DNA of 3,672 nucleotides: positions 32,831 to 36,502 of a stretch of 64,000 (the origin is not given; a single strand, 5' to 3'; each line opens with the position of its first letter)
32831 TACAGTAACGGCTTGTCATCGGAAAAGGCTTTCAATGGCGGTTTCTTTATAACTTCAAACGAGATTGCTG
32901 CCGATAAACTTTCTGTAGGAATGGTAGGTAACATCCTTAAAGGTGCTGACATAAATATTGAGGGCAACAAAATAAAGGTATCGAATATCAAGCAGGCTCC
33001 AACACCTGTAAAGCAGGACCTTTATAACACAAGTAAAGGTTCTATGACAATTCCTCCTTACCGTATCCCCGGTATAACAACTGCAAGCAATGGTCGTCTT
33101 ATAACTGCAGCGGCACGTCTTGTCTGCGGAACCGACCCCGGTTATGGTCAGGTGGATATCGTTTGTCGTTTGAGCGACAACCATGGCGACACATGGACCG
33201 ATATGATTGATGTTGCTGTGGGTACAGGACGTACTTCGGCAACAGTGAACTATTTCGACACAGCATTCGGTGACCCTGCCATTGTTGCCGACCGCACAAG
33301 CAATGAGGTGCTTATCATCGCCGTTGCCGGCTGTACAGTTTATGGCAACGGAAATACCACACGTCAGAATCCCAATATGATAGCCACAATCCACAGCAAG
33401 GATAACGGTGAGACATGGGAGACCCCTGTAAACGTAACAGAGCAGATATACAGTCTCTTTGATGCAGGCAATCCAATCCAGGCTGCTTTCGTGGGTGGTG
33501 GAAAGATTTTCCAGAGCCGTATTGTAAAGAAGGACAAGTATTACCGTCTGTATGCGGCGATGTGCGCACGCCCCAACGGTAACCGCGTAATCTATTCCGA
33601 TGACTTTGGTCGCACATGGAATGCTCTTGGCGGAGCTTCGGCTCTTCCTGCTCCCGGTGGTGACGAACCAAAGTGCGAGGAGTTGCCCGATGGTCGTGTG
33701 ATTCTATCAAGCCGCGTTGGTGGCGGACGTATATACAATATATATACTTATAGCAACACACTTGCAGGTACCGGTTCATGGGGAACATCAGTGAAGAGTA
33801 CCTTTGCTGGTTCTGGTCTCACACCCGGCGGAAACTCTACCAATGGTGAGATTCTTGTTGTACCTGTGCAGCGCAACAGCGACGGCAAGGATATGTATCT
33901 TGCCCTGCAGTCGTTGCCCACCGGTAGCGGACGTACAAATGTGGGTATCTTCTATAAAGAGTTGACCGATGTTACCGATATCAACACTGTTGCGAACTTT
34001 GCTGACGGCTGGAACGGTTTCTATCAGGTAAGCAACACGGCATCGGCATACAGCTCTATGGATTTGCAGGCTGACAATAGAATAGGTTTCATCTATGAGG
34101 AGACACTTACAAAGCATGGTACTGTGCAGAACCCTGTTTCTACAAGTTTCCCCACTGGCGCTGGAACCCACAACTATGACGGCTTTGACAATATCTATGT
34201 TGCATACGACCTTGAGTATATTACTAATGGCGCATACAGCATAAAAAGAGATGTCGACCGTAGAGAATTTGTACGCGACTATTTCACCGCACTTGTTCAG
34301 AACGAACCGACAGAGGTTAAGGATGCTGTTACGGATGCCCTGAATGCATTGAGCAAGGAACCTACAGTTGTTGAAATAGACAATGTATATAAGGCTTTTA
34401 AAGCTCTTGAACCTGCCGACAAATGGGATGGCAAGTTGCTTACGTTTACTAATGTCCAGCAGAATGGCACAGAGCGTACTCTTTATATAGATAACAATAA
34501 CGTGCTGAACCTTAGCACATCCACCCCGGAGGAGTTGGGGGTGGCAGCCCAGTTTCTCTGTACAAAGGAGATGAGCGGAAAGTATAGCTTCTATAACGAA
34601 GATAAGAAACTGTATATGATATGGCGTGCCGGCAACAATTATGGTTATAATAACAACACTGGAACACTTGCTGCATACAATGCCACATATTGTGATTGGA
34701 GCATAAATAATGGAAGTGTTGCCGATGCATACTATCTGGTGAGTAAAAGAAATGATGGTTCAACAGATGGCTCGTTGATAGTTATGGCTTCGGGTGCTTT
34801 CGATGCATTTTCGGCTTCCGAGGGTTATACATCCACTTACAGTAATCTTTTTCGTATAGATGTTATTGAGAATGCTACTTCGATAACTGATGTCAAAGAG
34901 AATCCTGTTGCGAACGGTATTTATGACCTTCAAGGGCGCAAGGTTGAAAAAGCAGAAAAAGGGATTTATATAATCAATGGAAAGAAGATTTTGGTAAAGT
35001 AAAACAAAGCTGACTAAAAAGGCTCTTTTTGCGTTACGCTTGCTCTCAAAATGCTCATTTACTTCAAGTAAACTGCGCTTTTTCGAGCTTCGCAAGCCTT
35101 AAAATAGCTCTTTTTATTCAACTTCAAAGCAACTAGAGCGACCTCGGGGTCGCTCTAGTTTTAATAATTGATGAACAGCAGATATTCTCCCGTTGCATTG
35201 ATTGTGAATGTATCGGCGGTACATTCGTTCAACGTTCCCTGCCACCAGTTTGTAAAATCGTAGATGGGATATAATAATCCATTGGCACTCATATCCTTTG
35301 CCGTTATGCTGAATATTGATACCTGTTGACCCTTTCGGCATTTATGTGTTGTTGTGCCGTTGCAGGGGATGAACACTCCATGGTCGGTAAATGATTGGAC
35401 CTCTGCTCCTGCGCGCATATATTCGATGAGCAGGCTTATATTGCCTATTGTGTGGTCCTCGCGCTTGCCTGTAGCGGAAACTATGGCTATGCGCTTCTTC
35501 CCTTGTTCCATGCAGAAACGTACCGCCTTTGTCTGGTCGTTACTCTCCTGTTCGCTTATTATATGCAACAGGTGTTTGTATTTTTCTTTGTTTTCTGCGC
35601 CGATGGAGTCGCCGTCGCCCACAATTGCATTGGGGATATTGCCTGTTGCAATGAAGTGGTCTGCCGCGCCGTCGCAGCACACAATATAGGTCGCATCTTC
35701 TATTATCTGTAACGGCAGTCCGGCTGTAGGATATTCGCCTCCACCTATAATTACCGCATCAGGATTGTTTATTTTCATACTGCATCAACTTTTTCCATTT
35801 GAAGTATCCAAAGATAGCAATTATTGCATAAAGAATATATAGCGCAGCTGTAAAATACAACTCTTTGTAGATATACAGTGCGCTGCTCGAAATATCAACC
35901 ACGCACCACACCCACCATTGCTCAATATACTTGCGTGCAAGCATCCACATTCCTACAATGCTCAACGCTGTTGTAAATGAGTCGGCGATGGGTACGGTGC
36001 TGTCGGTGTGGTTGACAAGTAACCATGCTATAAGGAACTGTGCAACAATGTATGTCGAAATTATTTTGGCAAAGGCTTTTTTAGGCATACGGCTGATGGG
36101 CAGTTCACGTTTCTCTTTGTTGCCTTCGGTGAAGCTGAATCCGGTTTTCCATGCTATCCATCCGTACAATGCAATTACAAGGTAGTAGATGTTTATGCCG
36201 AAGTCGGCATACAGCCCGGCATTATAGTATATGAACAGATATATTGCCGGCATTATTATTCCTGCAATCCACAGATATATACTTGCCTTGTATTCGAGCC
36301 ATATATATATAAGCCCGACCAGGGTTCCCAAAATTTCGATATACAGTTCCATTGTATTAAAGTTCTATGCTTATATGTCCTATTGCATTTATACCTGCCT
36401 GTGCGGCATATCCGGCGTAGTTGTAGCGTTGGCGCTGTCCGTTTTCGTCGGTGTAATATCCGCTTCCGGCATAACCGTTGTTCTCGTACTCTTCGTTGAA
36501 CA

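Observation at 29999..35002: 1667-aa T9SS-exported chimera joining a GH123-like (DUF4091) module to a GH33 sialidase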

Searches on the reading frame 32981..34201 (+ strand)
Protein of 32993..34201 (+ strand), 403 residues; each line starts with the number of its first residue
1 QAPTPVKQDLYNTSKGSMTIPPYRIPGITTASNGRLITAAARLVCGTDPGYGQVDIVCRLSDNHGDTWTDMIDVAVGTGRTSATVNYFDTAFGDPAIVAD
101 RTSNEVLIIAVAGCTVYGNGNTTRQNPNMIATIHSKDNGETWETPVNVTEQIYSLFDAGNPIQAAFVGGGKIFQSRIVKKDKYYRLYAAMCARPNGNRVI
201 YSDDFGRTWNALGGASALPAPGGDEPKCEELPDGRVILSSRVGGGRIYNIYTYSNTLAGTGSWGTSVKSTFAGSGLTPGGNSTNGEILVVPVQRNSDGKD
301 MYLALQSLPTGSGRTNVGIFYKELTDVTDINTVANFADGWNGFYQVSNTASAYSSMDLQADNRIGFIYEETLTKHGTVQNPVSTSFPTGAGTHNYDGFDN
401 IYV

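Call 7: search_protein_families(library=pfam, proteins=[window:32993-34201:+], max_evalue=10)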
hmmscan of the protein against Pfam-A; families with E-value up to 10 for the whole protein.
window:32993-34201:+ (403 aa): 5 families
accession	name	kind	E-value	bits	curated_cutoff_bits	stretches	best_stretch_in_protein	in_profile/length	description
PF13088.12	BNR_2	-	1.4e-07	31.6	31.4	1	46-252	10-191/277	BNR repeat-like domain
PF02012.26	BNR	-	1.5e-06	27.7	27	3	200-210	1-11/12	BNR/Asp-box repeat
PF13859.12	BNR_3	-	2.1e-05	24.5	27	1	26-249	2-202/308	BNR repeat-like domain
PF24316.1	Tli3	-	0.0084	16.9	27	0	196-212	83-99/129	T6SS Tli3 immunity protein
PF18638.7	CyRPA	-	0.03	14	38.1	1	114-149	141-176/315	Cysteine-Rich Protective Antigen 6 bladed domain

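Call 23: search_protein_representatives(protein=window:32981-34138:+)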
Query: 386 residues. Proteins with E-value up to 0.001 (for the whole library): 1713; up to 1e-10: 881; up to 1e-30: 558. The best 150 are listed.
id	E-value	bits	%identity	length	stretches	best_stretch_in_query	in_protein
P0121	1.5e-227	771.4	88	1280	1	2-386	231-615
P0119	1.5e-212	722.1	83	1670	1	2-386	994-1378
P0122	7.3e-211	716.5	81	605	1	2-386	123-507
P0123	4.2e-208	707.4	83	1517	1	5-386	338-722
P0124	8.5e-194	660.3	81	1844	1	8-385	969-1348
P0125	8.2e-193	657.1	78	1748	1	3-385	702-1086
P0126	4.9e-192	654.5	73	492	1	5-386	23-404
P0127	1.4e-191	653.0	47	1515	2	23-376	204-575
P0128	6.5e-172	588.3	72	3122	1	8-386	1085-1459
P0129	7.2e-167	571.7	67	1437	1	9-385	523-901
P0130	2.9e-157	540.1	68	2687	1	10-386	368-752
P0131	5.6e-157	539.1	63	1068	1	8-386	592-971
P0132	6.9e-157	538.8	67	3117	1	10-385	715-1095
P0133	2.4e-143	494.3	45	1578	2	14-378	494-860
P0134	4.0e-138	477.1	84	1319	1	6-253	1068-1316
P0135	3.2e-134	464.2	55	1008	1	11-386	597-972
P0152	2.1e-103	362.8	52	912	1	4-375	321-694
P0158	3.4e-100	352.2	50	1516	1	5-379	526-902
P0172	9.1e-96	337.6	52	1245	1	25-380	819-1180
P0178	4.0e-94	332.2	51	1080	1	25-376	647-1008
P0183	1.4e-93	330.5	53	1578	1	21-375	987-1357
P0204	3.8e-90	319.1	54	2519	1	25-375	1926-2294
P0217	7.6e-89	314.9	47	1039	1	7-375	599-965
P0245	4.1e-86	305.8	48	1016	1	24-376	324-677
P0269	7.7e-84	298.4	49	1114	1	23-375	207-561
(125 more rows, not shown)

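Call 67: list_cluster_members(proteins=[P0152, P0158, P0183, P0204, P0172, P0245, P0269, P0217, P0121, P0135])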
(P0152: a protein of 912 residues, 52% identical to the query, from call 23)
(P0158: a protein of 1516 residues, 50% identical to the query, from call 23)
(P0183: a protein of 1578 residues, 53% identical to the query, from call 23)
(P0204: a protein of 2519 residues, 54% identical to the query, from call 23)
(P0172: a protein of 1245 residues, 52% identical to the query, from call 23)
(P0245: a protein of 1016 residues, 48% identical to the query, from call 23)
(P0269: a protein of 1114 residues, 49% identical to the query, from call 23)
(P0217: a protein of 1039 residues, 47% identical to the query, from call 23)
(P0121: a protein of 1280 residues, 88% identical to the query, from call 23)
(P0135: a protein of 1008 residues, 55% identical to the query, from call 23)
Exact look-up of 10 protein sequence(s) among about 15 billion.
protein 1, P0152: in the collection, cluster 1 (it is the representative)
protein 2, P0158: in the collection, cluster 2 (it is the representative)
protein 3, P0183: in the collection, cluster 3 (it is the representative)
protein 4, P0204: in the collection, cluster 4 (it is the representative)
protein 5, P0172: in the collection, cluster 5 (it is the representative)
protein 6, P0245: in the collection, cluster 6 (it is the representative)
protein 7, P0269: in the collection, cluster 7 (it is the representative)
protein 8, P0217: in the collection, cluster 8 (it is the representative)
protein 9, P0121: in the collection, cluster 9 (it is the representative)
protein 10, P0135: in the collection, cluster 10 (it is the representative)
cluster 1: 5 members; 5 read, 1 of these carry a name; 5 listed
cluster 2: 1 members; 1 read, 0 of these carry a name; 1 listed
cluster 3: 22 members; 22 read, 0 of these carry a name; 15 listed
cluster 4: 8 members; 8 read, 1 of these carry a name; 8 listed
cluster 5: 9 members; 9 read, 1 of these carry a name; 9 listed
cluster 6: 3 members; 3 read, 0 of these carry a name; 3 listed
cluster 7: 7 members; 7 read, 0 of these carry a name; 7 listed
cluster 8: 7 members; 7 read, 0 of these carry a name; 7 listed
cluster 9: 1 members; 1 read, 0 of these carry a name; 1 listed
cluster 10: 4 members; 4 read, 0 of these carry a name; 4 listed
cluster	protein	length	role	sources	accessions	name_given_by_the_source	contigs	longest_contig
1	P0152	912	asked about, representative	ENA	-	-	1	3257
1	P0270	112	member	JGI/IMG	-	hypothetical protein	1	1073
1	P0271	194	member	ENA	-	-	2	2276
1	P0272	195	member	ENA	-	-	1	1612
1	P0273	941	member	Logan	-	-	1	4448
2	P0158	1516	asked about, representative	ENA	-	-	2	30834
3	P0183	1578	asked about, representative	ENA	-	-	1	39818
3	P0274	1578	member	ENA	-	-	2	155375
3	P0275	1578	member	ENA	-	-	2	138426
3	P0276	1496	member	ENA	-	-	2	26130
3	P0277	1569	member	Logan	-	-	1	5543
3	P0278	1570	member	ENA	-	-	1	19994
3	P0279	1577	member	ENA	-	-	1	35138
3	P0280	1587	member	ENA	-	-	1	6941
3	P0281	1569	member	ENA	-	-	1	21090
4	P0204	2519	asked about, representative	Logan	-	-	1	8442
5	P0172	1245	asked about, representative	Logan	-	-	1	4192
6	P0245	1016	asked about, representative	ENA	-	-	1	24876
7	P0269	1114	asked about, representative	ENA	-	-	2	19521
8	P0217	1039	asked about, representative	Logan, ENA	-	-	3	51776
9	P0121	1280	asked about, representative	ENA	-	-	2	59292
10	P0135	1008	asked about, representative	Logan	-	-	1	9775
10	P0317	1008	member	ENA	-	-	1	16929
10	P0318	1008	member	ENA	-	-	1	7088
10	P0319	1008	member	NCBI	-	-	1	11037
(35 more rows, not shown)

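Call 68: find_encoding_contigs(protein=P0135, flank=8000, max_places=4)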
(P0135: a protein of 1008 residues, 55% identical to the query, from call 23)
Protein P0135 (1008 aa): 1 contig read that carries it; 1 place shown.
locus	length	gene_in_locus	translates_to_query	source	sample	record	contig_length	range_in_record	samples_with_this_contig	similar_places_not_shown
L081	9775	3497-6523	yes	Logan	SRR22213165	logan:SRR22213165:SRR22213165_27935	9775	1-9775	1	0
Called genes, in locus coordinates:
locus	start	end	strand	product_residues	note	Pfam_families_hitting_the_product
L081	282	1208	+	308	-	PF00583:Acetyltransf_1, PF13508:Acetyltransf_7, PF13673:Acetyltransf_10 (weak), PF08445:FR47 (weak), PF01035:DNA_binding_1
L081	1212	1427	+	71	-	PF28474:DUF8412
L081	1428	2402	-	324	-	-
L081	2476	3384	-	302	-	PF08279:HTH_11 (weak), PF13551:HTH_29 (faint)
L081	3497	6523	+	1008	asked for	PF22680:Glyco_hydro_123_N_2, PF13320:GH123_cat, PF13088:BNR_2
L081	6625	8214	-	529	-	PF13088:BNR_2 (faint)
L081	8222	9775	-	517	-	?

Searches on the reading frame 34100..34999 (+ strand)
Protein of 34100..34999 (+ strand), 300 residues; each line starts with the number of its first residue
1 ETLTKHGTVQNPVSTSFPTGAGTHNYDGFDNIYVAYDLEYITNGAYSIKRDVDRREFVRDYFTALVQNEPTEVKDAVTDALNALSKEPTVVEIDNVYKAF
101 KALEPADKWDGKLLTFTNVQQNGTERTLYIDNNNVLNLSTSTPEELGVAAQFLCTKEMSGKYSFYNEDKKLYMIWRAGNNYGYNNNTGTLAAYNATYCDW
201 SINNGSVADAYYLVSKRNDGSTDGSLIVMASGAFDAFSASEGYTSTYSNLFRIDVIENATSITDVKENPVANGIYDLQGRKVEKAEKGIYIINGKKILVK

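Call 6: search_protein_families(library=ncbifam, proteins=[window:34100-34999:+], max_evalue=10)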
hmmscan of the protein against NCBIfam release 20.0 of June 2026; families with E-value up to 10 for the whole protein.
window:34100-34999:+ (300 aa): 0 families

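Call 7: search_protein_families(library=pfam, proteins=[window:34100-34999:+], max_evalue=10)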
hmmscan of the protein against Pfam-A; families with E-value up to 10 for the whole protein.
window:34100-34999:+ (300 aa): 1 family
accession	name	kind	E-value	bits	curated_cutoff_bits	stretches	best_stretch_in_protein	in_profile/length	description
PF12222.14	PNGaseA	-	0.036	13.3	25.3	1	127-232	62-165/336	Peptide N-acetyl-beta-D-glucosaminyl asparaginase amidase A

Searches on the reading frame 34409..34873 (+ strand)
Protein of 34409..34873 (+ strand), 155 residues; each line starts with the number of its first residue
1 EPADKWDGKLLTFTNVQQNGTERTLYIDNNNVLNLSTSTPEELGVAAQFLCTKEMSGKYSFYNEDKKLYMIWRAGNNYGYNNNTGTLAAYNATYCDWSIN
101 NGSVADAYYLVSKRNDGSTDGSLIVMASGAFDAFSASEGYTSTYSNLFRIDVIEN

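Call 50: search_solved_structures(query=A4, max_evalue=10)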
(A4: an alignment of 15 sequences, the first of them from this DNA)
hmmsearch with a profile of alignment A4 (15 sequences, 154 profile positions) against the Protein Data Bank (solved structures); distinct sequences matched with E-value up to 10: 9.
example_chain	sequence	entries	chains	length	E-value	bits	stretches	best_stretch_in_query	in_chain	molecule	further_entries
6iap_E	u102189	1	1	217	0.038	16.9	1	79-142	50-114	Fab NKp46-4 heavy chain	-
6tro_D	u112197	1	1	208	0.17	14.8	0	10-57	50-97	T-cell receptor alpha chain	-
3nfp_A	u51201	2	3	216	0.3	14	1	79-142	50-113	Heavy chain of Fab fragment of daclizumab | Light chain of Fab fragment of daclizumab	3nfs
2cde_A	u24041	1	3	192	0.36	13.7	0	10-57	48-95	INKT-TCR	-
2po6_C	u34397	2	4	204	0.39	13.6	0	10-57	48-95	NKT15 alpha-chain | NKT TCR Valpha24 chain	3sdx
2eyr_A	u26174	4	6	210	0.42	13.5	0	10-57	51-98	NKT12 | NKT15 | T cell receptor alpha variable 10, nkt tcr alpha chain fusion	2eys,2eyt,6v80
3huj_E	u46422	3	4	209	0.42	13.5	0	10-57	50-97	NKT15 T cell receptor alpha-chain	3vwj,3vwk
3tyf_A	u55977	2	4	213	0.45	13.4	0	10-57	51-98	iNKT Cell Receptor Alpha Chain | Invariant Natural Killer T Cell Receptor chain A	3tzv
9h9s_A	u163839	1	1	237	0.64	12.9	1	1-20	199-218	Llp1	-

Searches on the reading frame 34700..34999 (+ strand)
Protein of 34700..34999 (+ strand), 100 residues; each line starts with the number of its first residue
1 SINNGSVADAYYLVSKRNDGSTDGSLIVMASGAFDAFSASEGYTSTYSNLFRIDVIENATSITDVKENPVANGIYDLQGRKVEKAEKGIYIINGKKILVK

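Call 6: search_protein_families(library=ncbifam, proteins=[window:34700-34999:+], max_evalue=10)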
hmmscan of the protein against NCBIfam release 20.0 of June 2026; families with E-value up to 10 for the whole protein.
window:34700-34999:+ (100 aa): 0 families

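Call 7: search_protein_families(library=pfam, proteins=[window:34700-34999:+], max_evalue=10)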
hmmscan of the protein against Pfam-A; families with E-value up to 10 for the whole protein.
window:34700-34999:+ (100 aa): 0 families

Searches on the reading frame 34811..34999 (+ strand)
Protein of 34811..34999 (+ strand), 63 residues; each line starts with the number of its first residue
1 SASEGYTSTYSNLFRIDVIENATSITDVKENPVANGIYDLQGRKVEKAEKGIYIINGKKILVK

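Call 28: search_protein_families(library=ncbifam, alignment_id=A2, max_evalue=10)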
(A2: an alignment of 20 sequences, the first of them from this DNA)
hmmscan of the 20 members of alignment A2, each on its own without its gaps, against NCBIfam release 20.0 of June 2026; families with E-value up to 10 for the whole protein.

A. member 1, seq(63 aa): 0 families

B. families by the number of members that match (of 20 scanned): 3 families
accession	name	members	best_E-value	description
TIGR04183.1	Por_Secre_tail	3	0.013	T9SS type A sorting domain-containing protein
NF010937.0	PRK14357.1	1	0.0035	bifunctional UDP-N-acetylglucosamine diphosphorylase/glucosamine-1-phosphate N-acetyltransferase GlmU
NF005692.0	PRK07495.1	1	0.05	4-aminobutyrate--2-oxoglutarate transaminase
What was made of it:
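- On T9SS cargo (type A C-terminal sorting domain): Three of 20 homologous tails hit TIGR04183 weakly (best E 0.013; call 28).
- Tried and rejected: Twenty homologous tails gave only 3 weak TIGR04183 hits (call 28).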

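Call 44: search_solved_structures(query=A2, max_evalue=10)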
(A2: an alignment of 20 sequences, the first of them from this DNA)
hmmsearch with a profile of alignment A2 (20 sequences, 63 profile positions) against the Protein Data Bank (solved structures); distinct sequences matched with E-value up to 10: 8.
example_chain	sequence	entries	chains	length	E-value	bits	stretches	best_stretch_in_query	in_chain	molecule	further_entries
4kca_A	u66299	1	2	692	4.4e-10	42.7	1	21-61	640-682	Endo-1,5-alpha-L-arabinanase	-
7jvi_A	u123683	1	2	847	0.0001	25.5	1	18-60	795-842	Beta-helix domain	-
5hfs_A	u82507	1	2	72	0.15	15.4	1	28-49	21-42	Gingipain R2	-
7pq4_A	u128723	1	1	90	0.21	14.9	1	28-49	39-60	Arginine-specific cysteine proteinase (Arg-gingipain)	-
5ag8_A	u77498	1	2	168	0.23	14.8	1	28-49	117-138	GINGIPAIN R2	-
5ag9_A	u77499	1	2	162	0.24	14.7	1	28-49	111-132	Gingipain R2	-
2c1i_A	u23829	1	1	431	0.34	14.2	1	15-50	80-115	PEPTIDOGLYCAN GLCNAC DEACETYLASE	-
2c1g_A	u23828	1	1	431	0.35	14.2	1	15-50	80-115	PEPTIDOGLYCAN GLCNAC DEACETYLASE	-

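Call 74: search_solved_structures(query=A2, max_evalue=1, show_alignments=4)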
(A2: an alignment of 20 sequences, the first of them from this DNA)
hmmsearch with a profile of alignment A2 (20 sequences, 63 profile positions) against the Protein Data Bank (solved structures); distinct sequences matched with E-value up to 1: 8.
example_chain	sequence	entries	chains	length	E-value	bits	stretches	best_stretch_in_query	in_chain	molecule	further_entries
4kca_A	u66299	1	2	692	4.4e-10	42.7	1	21-61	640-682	Endo-1,5-alpha-L-arabinanase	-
7jvi_A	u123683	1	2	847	0.0001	25.5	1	18-60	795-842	Beta-helix domain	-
5hfs_A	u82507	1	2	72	0.15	15.4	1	28-49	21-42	Gingipain R2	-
7pq4_A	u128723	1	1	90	0.21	14.9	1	28-49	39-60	Arginine-specific cysteine proteinase (Arg-gingipain)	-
5ag8_A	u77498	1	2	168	0.23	14.8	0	28-49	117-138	GINGIPAIN R2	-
5ag9_A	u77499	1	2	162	0.24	14.7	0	28-49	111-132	Gingipain R2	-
2c1i_A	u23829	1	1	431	0.34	14.2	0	15-50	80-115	PEPTIDOGLYCAN GLCNAC DEACETYLASE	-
2c1g_A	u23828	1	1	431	0.35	14.2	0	15-50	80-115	PEPTIDOGLYCAN GLCNAC DEACETYLASE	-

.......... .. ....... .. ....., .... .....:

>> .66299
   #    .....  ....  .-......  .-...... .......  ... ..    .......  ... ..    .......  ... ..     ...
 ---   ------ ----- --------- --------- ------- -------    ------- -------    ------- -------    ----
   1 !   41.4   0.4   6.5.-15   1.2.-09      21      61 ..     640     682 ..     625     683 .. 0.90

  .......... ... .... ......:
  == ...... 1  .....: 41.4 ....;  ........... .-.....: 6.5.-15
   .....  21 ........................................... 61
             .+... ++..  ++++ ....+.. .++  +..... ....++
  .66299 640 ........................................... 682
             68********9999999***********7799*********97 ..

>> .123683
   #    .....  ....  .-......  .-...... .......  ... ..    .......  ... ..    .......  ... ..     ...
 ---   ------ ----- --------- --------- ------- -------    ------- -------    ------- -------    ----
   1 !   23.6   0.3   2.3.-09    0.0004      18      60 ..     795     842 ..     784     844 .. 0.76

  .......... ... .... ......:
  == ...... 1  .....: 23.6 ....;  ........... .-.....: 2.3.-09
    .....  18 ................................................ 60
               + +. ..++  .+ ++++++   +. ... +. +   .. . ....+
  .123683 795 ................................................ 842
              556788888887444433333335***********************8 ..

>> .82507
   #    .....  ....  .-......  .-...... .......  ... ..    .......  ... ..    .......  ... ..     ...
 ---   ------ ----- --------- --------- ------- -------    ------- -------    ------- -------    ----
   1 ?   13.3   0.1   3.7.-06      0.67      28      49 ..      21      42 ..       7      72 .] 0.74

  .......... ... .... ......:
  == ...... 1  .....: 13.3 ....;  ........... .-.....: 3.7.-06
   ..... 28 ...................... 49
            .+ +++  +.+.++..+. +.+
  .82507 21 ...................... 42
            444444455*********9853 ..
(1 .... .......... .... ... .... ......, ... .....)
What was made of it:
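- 34868..34999 (+): Conserved ~45-residue C-terminal tail (…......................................). It is a probable sorting signal, possibly a shortened T9SS CTD. The tail profile hits the C-termini of 4kca (E 4e-10) and 7jvi (E 1e-4), and weakly the RgpB CTD (E 0.15; calls 44, 74).
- On T9SS cargo (type A C-terminal sorting domain): The tail profile against the RgpB CTD (5hfs) gives E 0.15 over 22 residues (calls 44, 74).
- Closest known: T9SS type A C-terminal sorting domains. Same: The motif '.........' aligns to '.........' of the RgpB CTD (call 74).
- Checked: What is there is a conserved ~45-residue tail with only weak resemblance to T9SS CTDs (calls 28, 44, 74).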

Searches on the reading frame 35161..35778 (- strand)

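Call 11: search_protein_families(library=pfam, proteins=[window:35161-35778:-], max_evalue=0.00001)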
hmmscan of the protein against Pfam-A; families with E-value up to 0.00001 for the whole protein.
window:35161-35778:- (205 aa): 2 families
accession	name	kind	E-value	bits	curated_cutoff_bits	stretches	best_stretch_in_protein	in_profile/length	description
PF21275.2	Thi_PPkinase_C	-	7.5e-29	99.9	27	1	134-202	1-69/69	Thiamin pyrophosphokinase, substrate-binding domain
PF04263.21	TPK_catalytic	-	1e-26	93.5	30.7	1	24-127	3-111/113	Thiamin pyrophosphokinase, catalytic domain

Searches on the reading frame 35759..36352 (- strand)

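Call 11: search_protein_families(library=pfam, proteins=[window:35759-36352:-], max_evalue=0.00001)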
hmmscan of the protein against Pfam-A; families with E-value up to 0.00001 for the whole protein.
window:35759-36352:- (197 aa): 1 family
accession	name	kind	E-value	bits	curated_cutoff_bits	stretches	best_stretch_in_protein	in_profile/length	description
PF04973.17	NMN_transporter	-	1.6e-55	188.2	27.3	1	4-188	2-175/175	Nicotinamide mononucleotide transporter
